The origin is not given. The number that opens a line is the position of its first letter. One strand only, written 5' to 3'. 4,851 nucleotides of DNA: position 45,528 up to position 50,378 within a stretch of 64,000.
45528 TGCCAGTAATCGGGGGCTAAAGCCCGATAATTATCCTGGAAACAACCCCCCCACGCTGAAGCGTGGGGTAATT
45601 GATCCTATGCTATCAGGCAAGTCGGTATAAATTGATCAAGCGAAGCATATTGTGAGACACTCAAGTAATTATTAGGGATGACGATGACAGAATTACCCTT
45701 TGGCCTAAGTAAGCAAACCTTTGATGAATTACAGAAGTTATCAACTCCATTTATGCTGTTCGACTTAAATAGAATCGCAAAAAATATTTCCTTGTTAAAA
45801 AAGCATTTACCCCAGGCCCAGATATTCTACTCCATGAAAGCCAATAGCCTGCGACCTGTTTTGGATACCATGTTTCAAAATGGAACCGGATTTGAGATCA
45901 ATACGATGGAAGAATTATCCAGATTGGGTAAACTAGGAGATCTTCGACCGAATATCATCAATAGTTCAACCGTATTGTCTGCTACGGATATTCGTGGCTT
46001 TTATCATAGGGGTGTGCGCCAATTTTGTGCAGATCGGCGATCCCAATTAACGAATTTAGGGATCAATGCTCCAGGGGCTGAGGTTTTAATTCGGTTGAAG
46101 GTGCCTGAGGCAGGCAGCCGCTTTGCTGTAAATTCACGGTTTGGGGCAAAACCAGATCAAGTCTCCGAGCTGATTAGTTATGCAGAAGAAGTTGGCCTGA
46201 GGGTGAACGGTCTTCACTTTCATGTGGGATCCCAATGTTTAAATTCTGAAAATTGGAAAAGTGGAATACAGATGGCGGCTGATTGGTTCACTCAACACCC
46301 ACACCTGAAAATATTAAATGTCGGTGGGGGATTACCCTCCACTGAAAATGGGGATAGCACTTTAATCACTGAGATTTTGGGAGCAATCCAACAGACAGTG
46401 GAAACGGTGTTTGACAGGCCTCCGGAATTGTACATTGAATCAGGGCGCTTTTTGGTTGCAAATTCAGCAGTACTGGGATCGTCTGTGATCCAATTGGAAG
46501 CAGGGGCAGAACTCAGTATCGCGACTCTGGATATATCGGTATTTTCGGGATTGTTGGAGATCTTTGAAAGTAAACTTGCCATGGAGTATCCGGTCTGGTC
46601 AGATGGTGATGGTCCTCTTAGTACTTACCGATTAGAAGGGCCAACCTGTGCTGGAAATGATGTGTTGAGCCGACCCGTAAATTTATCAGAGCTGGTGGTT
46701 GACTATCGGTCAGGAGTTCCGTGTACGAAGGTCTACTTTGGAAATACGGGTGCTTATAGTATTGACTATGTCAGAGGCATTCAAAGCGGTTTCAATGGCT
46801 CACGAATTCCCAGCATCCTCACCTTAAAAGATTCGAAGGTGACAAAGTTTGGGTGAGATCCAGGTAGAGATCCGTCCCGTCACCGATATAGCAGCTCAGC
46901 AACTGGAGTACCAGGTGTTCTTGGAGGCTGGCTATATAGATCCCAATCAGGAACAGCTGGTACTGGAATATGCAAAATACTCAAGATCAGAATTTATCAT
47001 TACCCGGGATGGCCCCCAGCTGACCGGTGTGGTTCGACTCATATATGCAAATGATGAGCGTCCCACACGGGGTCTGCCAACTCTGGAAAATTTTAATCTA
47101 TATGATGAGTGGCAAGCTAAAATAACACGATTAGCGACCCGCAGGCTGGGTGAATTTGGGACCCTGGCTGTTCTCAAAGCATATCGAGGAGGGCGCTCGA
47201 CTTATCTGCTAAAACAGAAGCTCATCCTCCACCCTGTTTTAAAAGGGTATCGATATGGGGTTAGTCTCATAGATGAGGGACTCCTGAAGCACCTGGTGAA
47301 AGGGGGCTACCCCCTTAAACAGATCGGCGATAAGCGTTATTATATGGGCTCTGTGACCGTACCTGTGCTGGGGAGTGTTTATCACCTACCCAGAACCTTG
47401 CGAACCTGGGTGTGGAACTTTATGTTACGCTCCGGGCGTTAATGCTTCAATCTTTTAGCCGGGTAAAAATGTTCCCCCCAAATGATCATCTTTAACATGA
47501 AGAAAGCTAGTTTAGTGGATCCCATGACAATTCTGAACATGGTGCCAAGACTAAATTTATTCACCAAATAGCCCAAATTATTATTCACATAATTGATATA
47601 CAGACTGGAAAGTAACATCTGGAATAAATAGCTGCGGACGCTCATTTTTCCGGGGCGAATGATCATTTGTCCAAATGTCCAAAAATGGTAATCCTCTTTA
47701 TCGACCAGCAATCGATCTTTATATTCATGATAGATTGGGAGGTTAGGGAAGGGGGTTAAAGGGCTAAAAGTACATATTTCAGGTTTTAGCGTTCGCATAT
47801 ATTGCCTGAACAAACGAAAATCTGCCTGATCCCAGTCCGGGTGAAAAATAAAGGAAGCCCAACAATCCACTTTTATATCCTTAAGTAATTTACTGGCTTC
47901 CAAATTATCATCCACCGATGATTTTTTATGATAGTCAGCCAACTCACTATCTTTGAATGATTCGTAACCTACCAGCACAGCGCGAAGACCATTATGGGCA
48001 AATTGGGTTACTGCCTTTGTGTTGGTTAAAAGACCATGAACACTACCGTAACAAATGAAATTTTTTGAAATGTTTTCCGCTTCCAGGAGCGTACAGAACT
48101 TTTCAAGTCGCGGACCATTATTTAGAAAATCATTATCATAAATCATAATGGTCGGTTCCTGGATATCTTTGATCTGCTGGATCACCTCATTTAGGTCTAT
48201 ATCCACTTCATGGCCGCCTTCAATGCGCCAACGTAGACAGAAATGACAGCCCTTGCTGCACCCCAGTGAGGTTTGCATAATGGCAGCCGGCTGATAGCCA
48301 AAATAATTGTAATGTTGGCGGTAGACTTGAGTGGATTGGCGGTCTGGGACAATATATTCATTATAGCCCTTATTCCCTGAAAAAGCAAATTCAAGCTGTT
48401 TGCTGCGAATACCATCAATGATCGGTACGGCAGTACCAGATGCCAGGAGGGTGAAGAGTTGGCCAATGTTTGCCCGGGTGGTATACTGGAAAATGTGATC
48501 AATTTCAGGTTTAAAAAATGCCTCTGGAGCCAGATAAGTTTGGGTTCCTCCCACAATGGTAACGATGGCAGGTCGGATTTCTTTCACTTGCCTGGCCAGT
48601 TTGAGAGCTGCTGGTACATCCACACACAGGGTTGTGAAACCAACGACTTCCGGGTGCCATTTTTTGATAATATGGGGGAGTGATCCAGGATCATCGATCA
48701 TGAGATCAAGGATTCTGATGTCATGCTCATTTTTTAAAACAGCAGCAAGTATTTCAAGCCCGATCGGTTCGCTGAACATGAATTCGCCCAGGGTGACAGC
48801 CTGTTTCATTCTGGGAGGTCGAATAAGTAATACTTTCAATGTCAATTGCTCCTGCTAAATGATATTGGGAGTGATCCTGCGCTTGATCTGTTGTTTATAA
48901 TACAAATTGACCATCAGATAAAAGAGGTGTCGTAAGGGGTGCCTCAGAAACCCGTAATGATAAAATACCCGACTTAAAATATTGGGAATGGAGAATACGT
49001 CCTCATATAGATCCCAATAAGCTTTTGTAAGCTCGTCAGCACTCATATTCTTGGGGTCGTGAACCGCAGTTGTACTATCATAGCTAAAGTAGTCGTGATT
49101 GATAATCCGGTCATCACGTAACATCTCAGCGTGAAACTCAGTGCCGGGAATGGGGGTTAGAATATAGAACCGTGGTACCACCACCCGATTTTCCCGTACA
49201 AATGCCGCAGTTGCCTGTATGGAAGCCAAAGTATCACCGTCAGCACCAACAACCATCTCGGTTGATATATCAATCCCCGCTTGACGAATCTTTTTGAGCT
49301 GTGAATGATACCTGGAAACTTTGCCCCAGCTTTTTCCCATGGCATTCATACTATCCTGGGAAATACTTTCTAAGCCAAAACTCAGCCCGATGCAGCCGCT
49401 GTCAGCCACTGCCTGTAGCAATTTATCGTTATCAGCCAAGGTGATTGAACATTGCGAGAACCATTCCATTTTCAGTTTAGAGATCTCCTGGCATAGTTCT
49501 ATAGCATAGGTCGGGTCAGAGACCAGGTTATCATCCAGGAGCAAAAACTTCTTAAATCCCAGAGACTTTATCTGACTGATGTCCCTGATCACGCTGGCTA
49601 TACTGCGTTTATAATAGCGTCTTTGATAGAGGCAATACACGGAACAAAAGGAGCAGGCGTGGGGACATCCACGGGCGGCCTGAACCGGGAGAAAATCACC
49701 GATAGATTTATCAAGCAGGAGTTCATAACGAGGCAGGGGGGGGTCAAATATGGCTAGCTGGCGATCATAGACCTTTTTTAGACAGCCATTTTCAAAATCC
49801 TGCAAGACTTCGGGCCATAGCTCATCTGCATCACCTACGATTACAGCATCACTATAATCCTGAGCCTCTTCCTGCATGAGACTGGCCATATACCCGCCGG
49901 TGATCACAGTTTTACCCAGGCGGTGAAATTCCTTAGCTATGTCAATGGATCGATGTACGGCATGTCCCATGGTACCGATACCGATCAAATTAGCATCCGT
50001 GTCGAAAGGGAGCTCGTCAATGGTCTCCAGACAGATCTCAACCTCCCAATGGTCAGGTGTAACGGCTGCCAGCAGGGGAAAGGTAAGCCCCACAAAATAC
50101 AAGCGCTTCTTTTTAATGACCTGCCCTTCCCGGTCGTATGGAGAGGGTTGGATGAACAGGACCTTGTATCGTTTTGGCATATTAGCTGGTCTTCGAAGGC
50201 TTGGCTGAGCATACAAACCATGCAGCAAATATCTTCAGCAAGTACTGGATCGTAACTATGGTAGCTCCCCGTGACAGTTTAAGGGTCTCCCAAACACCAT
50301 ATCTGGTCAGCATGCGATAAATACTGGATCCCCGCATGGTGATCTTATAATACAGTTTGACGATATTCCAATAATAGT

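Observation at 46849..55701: Operon with four paralogous B12-binding radical SAM enzymes, a SAM methyltransferase and two GNAT/Fem-like acyltransferases: a candidate novel biosynthetic or modification cluster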

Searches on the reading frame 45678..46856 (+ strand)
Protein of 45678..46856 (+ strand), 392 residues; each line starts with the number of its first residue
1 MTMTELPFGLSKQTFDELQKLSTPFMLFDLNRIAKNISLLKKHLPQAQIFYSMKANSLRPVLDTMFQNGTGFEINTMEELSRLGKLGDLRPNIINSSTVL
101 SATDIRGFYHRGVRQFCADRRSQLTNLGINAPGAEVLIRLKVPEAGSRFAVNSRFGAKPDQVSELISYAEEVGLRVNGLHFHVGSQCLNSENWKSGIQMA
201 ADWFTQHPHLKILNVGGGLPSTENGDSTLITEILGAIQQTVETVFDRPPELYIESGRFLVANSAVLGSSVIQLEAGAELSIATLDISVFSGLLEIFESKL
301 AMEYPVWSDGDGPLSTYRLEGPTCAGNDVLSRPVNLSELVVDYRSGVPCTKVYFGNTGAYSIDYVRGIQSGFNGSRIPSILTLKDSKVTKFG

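Call 4: search_protein_families(library=pfam, proteins=[window:45678-46856:+], max_evalue=0.01)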
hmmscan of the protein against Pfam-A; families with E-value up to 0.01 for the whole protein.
window:45678-46856:+ (392 aa): 3 families
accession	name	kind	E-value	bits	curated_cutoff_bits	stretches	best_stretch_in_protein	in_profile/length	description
PF02784.22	Orn_Arg_deC_N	-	2.1e-36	126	23.4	1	31-261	2-247/247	Pyridoxal-dependent decarboxylase, pyridoxal binding domain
PF01168.26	Ala_racemase_N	-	0.00038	20.7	24.1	1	29-186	2-159/220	Alanine racemase, N-terminal domain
PF00278.28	Orn_DAP_Arg_deC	-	0.00091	19.9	23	1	246-341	5-85/95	Pyridoxal-dependent decarboxylase, C-terminal sheet domain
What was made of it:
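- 45678..46856 (+): Fold-III PLP decarboxylase, 392 aa, convergent with the cassette. Possible lineage-specific amine supplier. PF02784 2.1e-36 (call 4).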

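Call 5: search_protein_families(library=ncbifam, proteins=[window:45678-46856:+], max_evalue=0.01)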
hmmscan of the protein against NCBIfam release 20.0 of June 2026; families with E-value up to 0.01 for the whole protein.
window:45678-46856:+ (392 aa): 7 families
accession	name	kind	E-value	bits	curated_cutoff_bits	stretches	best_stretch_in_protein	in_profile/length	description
NF006515.0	PRK08961.1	equivalog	3.2e-30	104.8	802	1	13-286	493-773/861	bifunctional aspartate kinase/diaminopimelate decarboxylase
TIGR01048.1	lysA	equivalog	7.8e-30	103.7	297.9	1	19-340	21-363/417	diaminopimelate decarboxylase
TIGR03099.1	dCO2ase_PEP1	hypoth_equivalog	8.5e-21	74.5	478.45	2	153-272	164-292/398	pyridoxal-dependent decarboxylase, exosortase A system-associated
NF052544.1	OrLyDeCDokD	equivalog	1e-10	40.8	700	1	19-227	38-264/461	ornithine/lysine decarboxylase DokD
NF003763.0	PRK05354.1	equivalog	3.2e-10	39.2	369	1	152-275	220-361/636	biosynthetic arginine decarboxylase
TIGR01273.1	speA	equivalog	1.7e-09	36.7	624.1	1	152-276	212-354/624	arginine decarboxylase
TIGR01047.1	nspC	equivalog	8.3e-06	24.5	409.05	1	152-386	141-362/380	carboxynorspermidine decarboxylase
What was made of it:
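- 45678..46856 (+): LysA 104 bits against 298, and TIGR03099 74 against 478 (call 5).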

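Call 75: search_solved_structures(query=window:45678-46856:+, max_evalue=1e-10)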
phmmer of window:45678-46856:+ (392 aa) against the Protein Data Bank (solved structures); distinct sequences matched with E-value up to 1e-10: 22.
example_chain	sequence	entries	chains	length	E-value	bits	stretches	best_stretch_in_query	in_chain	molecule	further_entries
5gjm_A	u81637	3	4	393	7.3e-38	133.6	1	10-341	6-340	Lysine/ornithine decarboxylase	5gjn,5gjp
5gjo_A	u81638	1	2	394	1.9e-37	132.2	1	10-341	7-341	Lysine/ornithine decarboxylase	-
1f3t_A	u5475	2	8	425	6.5e-23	84.4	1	22-272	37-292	ORNITHINE DECARBOXYLASE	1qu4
1njj_A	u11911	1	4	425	6.5e-23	84.4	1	22-272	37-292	ornithine decarboxylase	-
1szr_C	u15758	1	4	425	7.5e-23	84.2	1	22-272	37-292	Ornithine decarboxylase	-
2plj_A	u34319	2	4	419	8.2e-23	84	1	18-338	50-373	lysine/ornithine decarboxylase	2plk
2tod_A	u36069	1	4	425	4.4e-22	81.6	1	22-272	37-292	PROTEIN (ORNITHINE DECARBOXYLASE)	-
9b8m_A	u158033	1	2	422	4.6e-21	78.3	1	24-272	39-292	Ornithine decarboxylase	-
4zgy_A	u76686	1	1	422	4.6e-21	78.3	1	24-272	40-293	Ornithine decarboxylase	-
7s3f_A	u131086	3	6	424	4.7e-21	78.3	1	24-272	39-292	Ornithine decarboxylase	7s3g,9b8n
1d7k_A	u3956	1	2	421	4.7e-21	78.2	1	24-272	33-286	HUMAN ORNITHINE DECARBOXYLASE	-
2on3_A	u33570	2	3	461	6.4e-21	77.8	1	24-272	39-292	Ornithine decarboxylase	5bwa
2oo0_A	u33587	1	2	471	6.9e-21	77.7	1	24-272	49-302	Ornithine decarboxylase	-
7odc_A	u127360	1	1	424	1.5e-20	76.6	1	24-271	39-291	PROTEIN (ORNITHINE DECARBOXYLASE)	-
2nv9_A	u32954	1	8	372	2e-20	76.2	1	45-360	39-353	A207R protein, arginine decarboxylase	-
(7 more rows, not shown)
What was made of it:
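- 45678..46856 (+): Best PDB match is a Lys/Orn decarboxylase, 5gjm, 7.3e-38 (call 75).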

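Call 84: search_protein_families(library=padloc, proteins=[window:45678-46856:+], max_evalue=0.001)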
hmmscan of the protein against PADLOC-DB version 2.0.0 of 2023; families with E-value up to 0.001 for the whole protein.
window:45678-46856:+ (392 aa): 0 families

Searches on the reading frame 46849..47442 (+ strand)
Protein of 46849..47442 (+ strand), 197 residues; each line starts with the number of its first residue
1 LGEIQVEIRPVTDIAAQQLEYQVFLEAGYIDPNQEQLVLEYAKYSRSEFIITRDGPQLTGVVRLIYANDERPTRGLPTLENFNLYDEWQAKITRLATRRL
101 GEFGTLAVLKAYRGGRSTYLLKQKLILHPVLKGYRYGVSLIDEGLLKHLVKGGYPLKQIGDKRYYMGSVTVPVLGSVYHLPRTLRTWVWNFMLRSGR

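Call 4: search_protein_families(library=pfam, proteins=[window:46849-47442:+], max_evalue=0.01)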
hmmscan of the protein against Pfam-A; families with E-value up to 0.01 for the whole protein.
window:46849-47442:+ (197 aa): 2 families
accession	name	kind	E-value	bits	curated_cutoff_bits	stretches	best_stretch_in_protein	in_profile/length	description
PF21926.2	FeeM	-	2.3e-07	31.2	27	1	15-143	1-124/158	N-acyl amino acid synthase FeeM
PF13444.12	Acetyltransf_5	-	0.00058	20.9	22.4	1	19-121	1-100/102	Acetyltransferase (GNAT) domain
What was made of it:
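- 46849..47442 (+): FeeM-like N-acyl amino acid synthase-type GNAT, 197 aa. It overlaps the decarboxylase by 8 nt. Possible lineage-specific accessory. PF21926 FeeM 31.2 bits against 27 (call 4).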

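Call 5: search_protein_families(library=ncbifam, proteins=[window:46849-47442:+], max_evalue=0.01)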
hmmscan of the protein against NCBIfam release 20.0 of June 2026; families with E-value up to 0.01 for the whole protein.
window:46849-47442:+ (197 aa): 1 family
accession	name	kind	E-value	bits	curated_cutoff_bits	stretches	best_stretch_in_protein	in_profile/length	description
TIGR03694.1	exosort_acyl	subfamily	2.8e-09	36.8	111.95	1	18-114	24-125/241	PEP-CTERM/exosortase system-associated acyltransferase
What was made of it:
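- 46849..47442 (+): TIGR03694 36.8 against 112 (call 5).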

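Call 84: search_protein_families(library=padloc, proteins=[window:46849-47442:+], max_evalue=0.001)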
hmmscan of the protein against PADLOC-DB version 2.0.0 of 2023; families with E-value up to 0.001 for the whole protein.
window:46849-47442:+ (197 aa): 0 families

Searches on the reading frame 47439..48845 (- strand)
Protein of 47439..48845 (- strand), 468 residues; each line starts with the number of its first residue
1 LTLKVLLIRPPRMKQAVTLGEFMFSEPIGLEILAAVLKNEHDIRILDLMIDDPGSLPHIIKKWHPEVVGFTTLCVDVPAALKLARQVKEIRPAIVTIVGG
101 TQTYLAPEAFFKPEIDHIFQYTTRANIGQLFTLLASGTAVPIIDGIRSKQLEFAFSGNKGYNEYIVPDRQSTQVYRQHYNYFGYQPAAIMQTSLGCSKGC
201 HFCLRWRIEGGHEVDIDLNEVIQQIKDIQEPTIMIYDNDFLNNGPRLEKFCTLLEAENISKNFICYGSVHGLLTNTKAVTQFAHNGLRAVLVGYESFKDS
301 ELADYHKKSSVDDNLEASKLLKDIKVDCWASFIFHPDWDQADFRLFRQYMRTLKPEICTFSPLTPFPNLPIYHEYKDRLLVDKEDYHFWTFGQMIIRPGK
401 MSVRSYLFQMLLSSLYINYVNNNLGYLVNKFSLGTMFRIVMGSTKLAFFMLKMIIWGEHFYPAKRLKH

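Call 4: search_protein_families(library=pfam, proteins=[window:47439-48845:-], max_evalue=0.01)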
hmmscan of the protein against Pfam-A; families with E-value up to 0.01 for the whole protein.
window:47439-48845:- (468 aa): 2 families
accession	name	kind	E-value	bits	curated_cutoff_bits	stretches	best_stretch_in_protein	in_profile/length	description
PF04055.27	Radical_SAM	-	1.5e-13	51.7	29.5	1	192-344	3-160/166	Radical SAM superfamily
PF02310.24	B12-binding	-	3.9e-13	49.7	32.1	1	26-123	13-114/121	B12 binding domain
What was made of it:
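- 47439..48845 (-): rSAM_A: HpnR/BchE-like B12-domain radical SAM, 468 aa. Absent from the six-gene variants. PF04055 1.5e-13 and PF02310 3.9e-13 (call 4).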

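Call 5: search_protein_families(library=ncbifam, proteins=[window:47439-48845:-], max_evalue=0.01)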
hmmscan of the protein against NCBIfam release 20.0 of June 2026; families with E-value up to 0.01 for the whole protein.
window:47439-48845:- (468 aa): 14 families
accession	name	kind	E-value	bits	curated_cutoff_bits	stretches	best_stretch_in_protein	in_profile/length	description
TIGR04367.1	HpnR_B12_rSAM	equivalog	2.8e-41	141.6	650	1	4-416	2-411/490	hopanoid C-3 methylase HpnR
TIGR02026.1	BchE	equivalog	4.7e-22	78.5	481.35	1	26-413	21-422/497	magnesium-protoporphyrin IX monomethyl ester anaerobic oxidative cyclase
TIGR03471.1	HpnJ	equivalog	4.4e-13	48.9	577.6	1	74-386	78-398/472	hopanoid biosynthesis associated radical SAM protein HpnJ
NF040546.1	rSAM_CUAEP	equivalog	2e-12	46.6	500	1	80-342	64-329/468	CUAEP/CCAEP-tail radical SAM (seleno)protein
TIGR04479.1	bcpD_PhpK_rSAM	subfamily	4.3e-11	41.9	600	1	45-373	91-429/504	PhpK family radical SAM P-methyltransferase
TIGR04072.2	rSAM_ladder_B12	equivalog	5.7e-10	38.4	360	1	27-334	18-329/443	lipid biosynthesis B12-binding/radical SAM protein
NF040542.1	rSAM_RCCLKC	equivalog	3.2e-08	33.2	450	1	38-352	24-349/423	arsinothricin biosynthesis radical SAM protein ArsL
TIGR03975.1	rSAM_ocin_1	subfamily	6.1e-08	31.6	281.85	1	60-324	124-400/606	RiPP maturation radical SAM C-methyltransferase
TIGR04385.1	B12_rSAM_cofa1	equivalog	1e-07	31.5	450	1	25-328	18-338/438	B12 lower ligand biosynthesis radical SAM protein BzaD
TIGR04434.1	rSAM_Pput_1520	hypoth_equivalog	3.7e-06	25.7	550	1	229-335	306-419/515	B12-binding domain/radical SAM domain-containing protein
TIGR04013.1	B12_SAM_MJ_1487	hypoth_equivalog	0.00057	18.8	251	1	57-211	36-175/382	TIGR04013 family B12-binding domain/radical SAM domain-containing protein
TIGR04014.1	B12_SAM_MJ_0865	equivalog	0.0018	17.1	360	0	191-357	164-340/434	methyl-coenzyme M reductase glutamine C-methyltransferase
TIGR01579.1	MiaB-like-C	equivalog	0.0026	17.1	357.05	1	83-230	55-182/416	tRNA (N(6)-L-threonylcarbamoyladenosine(37)-C(2))-methylthiotransferase MtaB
NF038361.1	rSAM_Sden_1168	equivalog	0.0036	15.9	575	0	60-230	136-324/560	Sden_1168 family B12-binding radical SAM P-methyltransferase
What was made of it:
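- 47439..48845 (-): HpnR 141.6 bits against 650 (call 5).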

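Call 84: search_protein_families(library=padloc, proteins=[window:47439-48845:-], max_evalue=0.001)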
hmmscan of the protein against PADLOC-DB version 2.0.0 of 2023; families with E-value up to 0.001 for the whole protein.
window:47439-48845:- (468 aa): 0 families

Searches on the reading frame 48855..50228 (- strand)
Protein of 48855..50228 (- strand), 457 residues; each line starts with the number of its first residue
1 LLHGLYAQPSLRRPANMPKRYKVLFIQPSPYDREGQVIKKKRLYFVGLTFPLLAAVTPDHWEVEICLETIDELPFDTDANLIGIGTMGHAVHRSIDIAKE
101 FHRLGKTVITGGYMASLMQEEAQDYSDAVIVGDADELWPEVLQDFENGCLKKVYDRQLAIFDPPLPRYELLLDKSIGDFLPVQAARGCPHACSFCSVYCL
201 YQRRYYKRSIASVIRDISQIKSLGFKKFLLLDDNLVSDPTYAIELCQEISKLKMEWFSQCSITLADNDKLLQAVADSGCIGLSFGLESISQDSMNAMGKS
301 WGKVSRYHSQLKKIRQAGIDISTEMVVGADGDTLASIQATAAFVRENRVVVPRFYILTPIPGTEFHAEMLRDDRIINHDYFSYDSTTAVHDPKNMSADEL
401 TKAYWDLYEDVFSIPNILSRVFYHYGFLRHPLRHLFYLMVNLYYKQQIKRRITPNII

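Call 4: search_protein_families(library=pfam, proteins=[window:48855-50228:-], max_evalue=0.01)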
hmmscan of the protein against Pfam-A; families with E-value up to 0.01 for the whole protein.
window:48855-50228:- (457 aa): 2 families
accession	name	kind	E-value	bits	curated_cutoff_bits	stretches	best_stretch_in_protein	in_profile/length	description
PF04055.27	Radical_SAM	-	1.2e-13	52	29.5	1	185-343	4-165/166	Radical SAM superfamily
PF02310.24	B12-binding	-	0.00021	21.5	32.1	1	68-141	41-120/121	B12 binding domain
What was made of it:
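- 48855..50180 (-): rSAM_B: a distinct radical SAM lineage with a Rossmann-type N-domain, 441 aa from ATG 50180. The mechanical ORF extends to 50228. PF04055 1.2e-13; PF02310 only 21.5 bits against 32.1 (call 4).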

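Call 5: search_protein_families(library=ncbifam, proteins=[window:48855-50228:-], max_evalue=0.01)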
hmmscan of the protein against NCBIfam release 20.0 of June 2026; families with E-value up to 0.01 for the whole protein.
window:48855-50228:- (457 aa): 29 families (the best 25 are shown)
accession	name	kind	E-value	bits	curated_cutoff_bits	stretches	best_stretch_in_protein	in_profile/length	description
NF050148.1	rSAM_ApyD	equivalog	2.7e-25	88.8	750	1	164-420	183-438/645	RiPP biosynthesis radical SAM protein ApyD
TIGR04479.1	bcpD_PhpK_rSAM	subfamily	3.1e-25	88.5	600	1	168-348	230-410/504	PhpK family radical SAM P-methyltransferase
NF038361.1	rSAM_Sden_1168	equivalog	1.3e-20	73.5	575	1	180-399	283-503/560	Sden_1168 family B12-binding radical SAM P-methyltransferase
TIGR02026.1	BchE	equivalog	1e-19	70.8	481.35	1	183-451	198-463/497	magnesium-protoporphyrin IX monomethyl ester anaerobic oxidative cyclase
TIGR03471.1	HpnJ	equivalog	1.8e-19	70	577.6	1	178-418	196-439/472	hopanoid biosynthesis associated radical SAM protein HpnJ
NF033070.1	rSAM_AprD4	equivalog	2.8e-18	66.1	500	1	182-404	199-424/456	AprD4 family radical SAM diol-dehydratase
TIGR04072.2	rSAM_ladder_B12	equivalog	2.2e-16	59.6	360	1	97-377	89-380/443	lipid biosynthesis B12-binding/radical SAM protein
TIGR04367.1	HpnR_B12_rSAM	equivalog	3.9e-16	58.7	650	1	182-394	189-395/490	hopanoid C-3 methylase HpnR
TIGR04013.1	B12_SAM_MJ_1487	hypoth_equivalog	1.5e-15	56.9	251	1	70-226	35-198/382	TIGR04013 family B12-binding domain/radical SAM domain-containing protein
TIGR04014.1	B12_SAM_MJ_0865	equivalog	7.9e-14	51.3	360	1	180-371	161-360/434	methyl-coenzyme M reductase glutamine C-methyltransferase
NF040542.1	rSAM_RCCLKC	equivalog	1.7e-12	47.3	450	1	182-327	183-330/423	arsinothricin biosynthesis radical SAM protein ArsL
TIGR04295.1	B12_rSAM_oligo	hypoth_equivalog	1.1e-10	40.9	400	1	181-300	202-315/422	TIGR04295 family B12-binding domain-containing radical SAM protein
NF040546.1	rSAM_CUAEP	equivalog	3.1e-10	39.4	500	1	182-349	174-343/468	CUAEP/CCAEP-tail radical SAM (seleno)protein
TIGR00089.1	TIGR00089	subfamily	6.6e-10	38.3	251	1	90-350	51-321/429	MiaB/RimO family radical SAM methylthiotransferase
NF045585.1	rSAM_slr0320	equivalog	1.1e-09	37.4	775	1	179-346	235-408/511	photosystem II high light acclimation radical SAM protein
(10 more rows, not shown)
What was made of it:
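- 48855..50180 (-): Best curated hits are ApyD and PhpK at about 88 bits, far below cut-offs (call 5).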

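Call 34: search_solved_structures(query=window:48855-50228:-, max_evalue=0.001)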
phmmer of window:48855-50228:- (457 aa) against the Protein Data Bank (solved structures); distinct sequences matched with E-value up to 0.001: 3.
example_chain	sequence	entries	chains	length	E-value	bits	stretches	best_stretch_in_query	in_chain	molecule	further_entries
6fd2_B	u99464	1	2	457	2.1e-14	56.5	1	182-403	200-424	Putative apramycin biosynthetic oxidoreductase 4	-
9ccb_A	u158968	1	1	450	9.5e-06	28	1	177-369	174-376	Radical SAM core domain-containing protein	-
9n1b_A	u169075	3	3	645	0.00012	24.4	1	164-338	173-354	Radical SAM protein | Radical SAM enzyme CysS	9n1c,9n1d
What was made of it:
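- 48855..50180 (-): Nearest PDB entry is AprD4, 6fd2 (call 34).
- On Class B (cobalamin-dependent) radical SAM enzymes: The nearest solved relative of B is AprD4 (call 34).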

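Call 84: search_protein_families(library=padloc, proteins=[window:48855-50228:-], max_evalue=0.001)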
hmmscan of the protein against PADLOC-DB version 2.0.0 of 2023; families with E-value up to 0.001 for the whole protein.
window:48855-50228:- (457 aa): 1 family
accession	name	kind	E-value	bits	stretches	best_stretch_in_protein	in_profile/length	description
PDLC04689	PDC-M51A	-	3.7e-11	40.5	1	127-368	124-373/420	-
